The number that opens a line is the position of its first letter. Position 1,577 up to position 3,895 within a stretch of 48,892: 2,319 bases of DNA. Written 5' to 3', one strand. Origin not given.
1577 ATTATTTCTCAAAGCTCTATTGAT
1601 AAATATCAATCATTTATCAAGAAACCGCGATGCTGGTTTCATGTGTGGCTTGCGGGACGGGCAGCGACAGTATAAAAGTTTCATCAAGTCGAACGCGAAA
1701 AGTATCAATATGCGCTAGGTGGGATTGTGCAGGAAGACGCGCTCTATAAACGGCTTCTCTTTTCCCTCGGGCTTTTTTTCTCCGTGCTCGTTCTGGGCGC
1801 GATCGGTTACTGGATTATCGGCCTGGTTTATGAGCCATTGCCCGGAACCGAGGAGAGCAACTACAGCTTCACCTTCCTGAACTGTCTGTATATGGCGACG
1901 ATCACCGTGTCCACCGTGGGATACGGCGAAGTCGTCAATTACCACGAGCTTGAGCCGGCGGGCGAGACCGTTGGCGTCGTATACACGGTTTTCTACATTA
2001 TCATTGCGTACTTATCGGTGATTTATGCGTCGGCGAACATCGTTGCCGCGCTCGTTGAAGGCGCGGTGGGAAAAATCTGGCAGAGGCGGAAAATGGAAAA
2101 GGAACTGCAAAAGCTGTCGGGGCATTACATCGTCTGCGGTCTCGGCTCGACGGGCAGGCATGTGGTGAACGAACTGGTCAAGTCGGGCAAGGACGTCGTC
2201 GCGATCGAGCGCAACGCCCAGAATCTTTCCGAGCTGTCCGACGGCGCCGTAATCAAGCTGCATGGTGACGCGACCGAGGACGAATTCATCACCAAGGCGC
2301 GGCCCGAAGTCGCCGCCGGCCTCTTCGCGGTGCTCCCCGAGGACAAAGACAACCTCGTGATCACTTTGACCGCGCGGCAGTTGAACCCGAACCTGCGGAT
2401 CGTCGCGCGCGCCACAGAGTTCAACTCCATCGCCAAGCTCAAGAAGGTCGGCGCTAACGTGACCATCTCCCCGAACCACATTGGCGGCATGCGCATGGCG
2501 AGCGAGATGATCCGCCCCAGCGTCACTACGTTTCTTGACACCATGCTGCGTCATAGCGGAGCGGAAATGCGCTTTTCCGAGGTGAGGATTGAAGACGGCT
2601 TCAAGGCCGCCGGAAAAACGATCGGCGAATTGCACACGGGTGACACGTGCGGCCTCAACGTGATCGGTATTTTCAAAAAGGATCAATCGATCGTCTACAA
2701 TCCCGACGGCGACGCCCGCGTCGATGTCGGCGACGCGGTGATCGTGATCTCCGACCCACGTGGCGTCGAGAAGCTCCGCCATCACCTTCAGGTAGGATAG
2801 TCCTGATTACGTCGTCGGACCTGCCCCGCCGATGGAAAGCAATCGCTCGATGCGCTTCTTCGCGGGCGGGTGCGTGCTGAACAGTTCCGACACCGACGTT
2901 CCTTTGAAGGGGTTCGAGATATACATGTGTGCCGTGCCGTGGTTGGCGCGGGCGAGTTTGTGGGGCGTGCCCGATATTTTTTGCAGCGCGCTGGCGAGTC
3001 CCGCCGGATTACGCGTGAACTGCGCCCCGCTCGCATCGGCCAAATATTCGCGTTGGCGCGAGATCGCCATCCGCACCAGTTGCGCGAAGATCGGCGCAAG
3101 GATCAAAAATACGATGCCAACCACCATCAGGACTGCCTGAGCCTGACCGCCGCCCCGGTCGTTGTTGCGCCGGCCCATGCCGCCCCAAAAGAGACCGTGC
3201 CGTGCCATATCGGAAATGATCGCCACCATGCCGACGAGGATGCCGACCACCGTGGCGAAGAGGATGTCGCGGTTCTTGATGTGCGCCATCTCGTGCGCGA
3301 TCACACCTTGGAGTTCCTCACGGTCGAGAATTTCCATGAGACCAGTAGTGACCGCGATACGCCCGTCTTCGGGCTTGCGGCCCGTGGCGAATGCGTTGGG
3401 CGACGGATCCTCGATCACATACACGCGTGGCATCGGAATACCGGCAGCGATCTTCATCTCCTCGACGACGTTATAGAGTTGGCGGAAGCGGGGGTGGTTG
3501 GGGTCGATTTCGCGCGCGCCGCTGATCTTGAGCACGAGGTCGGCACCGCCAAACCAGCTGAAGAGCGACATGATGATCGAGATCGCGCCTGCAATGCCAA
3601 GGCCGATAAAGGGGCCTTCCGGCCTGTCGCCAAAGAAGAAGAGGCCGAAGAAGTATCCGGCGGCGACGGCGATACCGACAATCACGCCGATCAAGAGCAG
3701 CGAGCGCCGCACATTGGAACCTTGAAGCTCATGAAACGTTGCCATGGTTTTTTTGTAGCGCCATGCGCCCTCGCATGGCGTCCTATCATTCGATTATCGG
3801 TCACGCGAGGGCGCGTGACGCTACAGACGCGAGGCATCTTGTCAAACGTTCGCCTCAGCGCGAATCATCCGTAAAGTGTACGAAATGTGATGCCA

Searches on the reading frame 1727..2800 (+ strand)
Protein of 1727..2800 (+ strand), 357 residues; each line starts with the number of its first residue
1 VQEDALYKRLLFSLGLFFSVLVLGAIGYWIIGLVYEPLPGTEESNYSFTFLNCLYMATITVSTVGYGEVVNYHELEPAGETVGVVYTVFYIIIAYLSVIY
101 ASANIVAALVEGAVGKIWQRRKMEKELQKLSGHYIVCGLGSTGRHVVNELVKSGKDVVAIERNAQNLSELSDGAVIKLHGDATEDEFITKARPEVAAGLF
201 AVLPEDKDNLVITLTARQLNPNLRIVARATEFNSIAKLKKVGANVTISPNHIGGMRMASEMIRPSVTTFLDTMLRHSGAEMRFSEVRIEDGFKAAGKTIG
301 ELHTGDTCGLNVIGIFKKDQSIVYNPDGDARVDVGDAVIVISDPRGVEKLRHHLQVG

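Call 19: search_protein_families(library=pfam, proteins=[window:1727-2800:+], max_evalue=0.0001)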
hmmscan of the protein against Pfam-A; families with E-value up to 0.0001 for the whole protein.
window:1727-2800:+ (357 aa): 5 families
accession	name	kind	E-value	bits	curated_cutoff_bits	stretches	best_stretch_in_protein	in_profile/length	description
PF02254.24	TrkA_N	-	2.1e-27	96.2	23.8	1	134-249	1-116/116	TrkA-N domain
PF07885.22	Ion_trans_2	-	4.8e-10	39.6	22.5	1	17-110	3-78/79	Ion channel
PF02080.26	TrkA_C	-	1e-09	38.6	27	1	284-353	2-69/71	TrkA-C domain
PF00520.37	Ion_trans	-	4.7e-06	26.4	25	1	8-104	123-228/241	Ion transport protein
PF13460.12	NAD_binding_10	-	7.8e-06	26.3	27.2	1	140-208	4-74/184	NAD(P)H-binding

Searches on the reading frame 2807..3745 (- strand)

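Call 19: search_protein_families(library=pfam, proteins=[window:2807-3745:-], max_evalue=0.0001)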
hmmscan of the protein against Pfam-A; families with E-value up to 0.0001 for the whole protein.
window:2807-3745:- (312 aa): 1 family
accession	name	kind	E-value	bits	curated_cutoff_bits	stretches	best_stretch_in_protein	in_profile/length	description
PF01435.24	Peptidase_M48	-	4.4e-38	131.4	20.3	1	86-303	3-183/186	Peptidase family M48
